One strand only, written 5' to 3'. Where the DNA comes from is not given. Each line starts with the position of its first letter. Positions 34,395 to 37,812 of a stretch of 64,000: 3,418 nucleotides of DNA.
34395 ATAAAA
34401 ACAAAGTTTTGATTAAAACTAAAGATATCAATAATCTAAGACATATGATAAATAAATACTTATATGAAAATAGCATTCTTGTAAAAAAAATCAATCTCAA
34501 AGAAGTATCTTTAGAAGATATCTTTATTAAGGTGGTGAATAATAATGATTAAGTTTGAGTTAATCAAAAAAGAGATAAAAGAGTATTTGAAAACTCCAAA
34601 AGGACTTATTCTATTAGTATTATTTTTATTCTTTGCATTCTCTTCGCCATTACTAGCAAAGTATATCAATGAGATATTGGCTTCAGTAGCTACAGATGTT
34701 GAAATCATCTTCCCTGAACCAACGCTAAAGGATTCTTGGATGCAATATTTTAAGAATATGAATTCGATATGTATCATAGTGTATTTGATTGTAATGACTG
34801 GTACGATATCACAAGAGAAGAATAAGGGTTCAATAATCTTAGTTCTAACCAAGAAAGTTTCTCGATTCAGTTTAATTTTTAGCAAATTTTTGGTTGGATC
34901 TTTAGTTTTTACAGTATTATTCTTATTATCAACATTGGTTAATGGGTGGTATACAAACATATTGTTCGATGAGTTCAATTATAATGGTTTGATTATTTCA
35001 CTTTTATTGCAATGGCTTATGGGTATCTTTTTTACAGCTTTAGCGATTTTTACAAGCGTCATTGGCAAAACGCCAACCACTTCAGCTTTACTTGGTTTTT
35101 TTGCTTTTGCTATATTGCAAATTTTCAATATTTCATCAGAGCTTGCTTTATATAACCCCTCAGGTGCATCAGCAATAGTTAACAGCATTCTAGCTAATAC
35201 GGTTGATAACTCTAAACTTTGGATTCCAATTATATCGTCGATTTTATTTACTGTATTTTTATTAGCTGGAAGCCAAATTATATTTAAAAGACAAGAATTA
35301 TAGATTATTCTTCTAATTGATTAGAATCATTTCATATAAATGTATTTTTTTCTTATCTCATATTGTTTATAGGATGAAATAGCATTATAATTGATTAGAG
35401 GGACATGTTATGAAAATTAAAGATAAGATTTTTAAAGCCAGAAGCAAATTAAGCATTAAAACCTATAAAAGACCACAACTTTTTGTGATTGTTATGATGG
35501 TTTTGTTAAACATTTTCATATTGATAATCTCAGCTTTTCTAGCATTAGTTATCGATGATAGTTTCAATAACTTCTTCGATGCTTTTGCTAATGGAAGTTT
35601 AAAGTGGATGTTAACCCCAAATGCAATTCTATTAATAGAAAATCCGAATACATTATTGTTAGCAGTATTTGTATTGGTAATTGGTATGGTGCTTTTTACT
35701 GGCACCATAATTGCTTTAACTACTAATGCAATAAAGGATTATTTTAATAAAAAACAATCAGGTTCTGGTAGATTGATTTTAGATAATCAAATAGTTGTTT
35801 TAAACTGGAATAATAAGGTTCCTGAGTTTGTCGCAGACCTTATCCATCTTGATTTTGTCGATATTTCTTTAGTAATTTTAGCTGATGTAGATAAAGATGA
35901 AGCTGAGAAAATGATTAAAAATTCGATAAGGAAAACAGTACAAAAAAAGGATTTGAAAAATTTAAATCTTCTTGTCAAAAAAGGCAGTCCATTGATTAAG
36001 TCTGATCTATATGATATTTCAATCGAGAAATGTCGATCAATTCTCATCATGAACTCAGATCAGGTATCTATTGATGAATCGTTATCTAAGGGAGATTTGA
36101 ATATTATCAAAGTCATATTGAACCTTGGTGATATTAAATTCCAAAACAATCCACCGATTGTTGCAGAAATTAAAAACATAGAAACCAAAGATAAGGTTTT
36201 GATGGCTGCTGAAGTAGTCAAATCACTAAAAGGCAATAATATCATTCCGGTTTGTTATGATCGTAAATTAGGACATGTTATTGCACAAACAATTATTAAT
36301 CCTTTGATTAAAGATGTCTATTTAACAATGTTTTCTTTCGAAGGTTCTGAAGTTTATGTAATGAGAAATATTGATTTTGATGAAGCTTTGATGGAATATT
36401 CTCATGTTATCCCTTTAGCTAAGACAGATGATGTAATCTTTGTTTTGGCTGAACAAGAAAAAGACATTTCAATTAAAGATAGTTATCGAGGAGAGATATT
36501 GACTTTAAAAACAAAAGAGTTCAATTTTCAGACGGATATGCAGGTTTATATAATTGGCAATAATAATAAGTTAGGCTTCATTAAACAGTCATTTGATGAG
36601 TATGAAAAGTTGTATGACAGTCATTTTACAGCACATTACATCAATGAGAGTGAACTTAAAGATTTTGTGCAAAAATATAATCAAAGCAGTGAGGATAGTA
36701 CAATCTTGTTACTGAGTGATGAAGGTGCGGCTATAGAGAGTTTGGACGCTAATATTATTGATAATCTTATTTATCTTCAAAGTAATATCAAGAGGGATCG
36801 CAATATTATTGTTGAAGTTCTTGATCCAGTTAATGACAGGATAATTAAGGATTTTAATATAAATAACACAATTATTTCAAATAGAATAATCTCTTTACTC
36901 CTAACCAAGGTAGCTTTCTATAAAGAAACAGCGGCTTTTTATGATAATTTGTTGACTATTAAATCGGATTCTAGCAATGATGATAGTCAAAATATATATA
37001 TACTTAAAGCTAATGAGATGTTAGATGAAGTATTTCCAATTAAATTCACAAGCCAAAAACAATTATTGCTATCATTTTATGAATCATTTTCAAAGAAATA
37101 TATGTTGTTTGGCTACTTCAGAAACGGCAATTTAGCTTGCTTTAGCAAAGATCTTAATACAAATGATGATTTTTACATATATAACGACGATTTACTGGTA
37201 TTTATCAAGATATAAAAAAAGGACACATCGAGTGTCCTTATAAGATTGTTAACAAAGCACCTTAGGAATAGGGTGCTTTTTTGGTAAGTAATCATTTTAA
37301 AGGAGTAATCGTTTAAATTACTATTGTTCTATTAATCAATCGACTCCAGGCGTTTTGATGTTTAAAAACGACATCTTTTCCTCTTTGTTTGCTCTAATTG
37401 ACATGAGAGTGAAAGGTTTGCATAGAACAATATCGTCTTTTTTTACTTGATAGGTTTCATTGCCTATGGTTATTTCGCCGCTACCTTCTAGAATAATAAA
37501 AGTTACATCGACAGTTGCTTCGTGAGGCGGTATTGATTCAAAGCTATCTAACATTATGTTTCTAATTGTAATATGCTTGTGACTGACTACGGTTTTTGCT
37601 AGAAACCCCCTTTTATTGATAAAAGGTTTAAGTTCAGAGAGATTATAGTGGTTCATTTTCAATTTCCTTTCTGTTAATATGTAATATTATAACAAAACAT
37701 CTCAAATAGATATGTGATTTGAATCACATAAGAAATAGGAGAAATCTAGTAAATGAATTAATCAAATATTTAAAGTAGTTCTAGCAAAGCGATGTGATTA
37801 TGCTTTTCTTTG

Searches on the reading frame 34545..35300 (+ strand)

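Call 9: search_protein_families(library=pfam, proteins=[window:34545-35300:+])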
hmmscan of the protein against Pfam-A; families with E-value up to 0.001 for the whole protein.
window:34545-35300:+ (252 aa): 3 families
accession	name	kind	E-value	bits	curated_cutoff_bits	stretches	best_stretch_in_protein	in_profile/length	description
PF12679.13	ABC2_membrane_2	-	5.4e-15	55.8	27.2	1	6-205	3-209/283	ABC-2 family transporter protein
PF12698.13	ABC2_membrane_3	-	1.7e-07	31.1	31.6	1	75-241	171-343/347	ABC-2 family transporter protein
PF13346.12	ABC2_membrane_5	-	0.00072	19.6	25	1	74-240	40-193/205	ABC-2 family transporter protein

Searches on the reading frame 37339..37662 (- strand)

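Call 9: search_protein_families(library=pfam, proteins=[window:37339-37662:-])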
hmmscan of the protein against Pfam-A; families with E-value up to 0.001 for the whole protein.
window:37339-37662:- (108 aa): 2 families
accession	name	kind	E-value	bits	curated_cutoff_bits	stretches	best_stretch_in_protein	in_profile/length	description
PF07883.17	Cupin_2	-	1.8e-07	31.2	27.2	1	43-102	10-69/70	Cupin domain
PF02311.25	AraC_binding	-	0.0004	20.6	21.1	1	56-103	28-75/135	AraC-like ligand binding domain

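Call 65: search_protein_families(library=ncbifam, proteins=[window:37339-37662:-], max_evalue=0.01)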
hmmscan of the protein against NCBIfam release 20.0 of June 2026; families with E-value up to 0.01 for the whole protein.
window:37339-37662:- (108 aa): 1 family
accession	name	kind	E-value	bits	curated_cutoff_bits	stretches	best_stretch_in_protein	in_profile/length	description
NF049932.1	TranspRegBtr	equivalog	0.0029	16.2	900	1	53-100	32-79/531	bacillibactin transport transcriptional regulator Btr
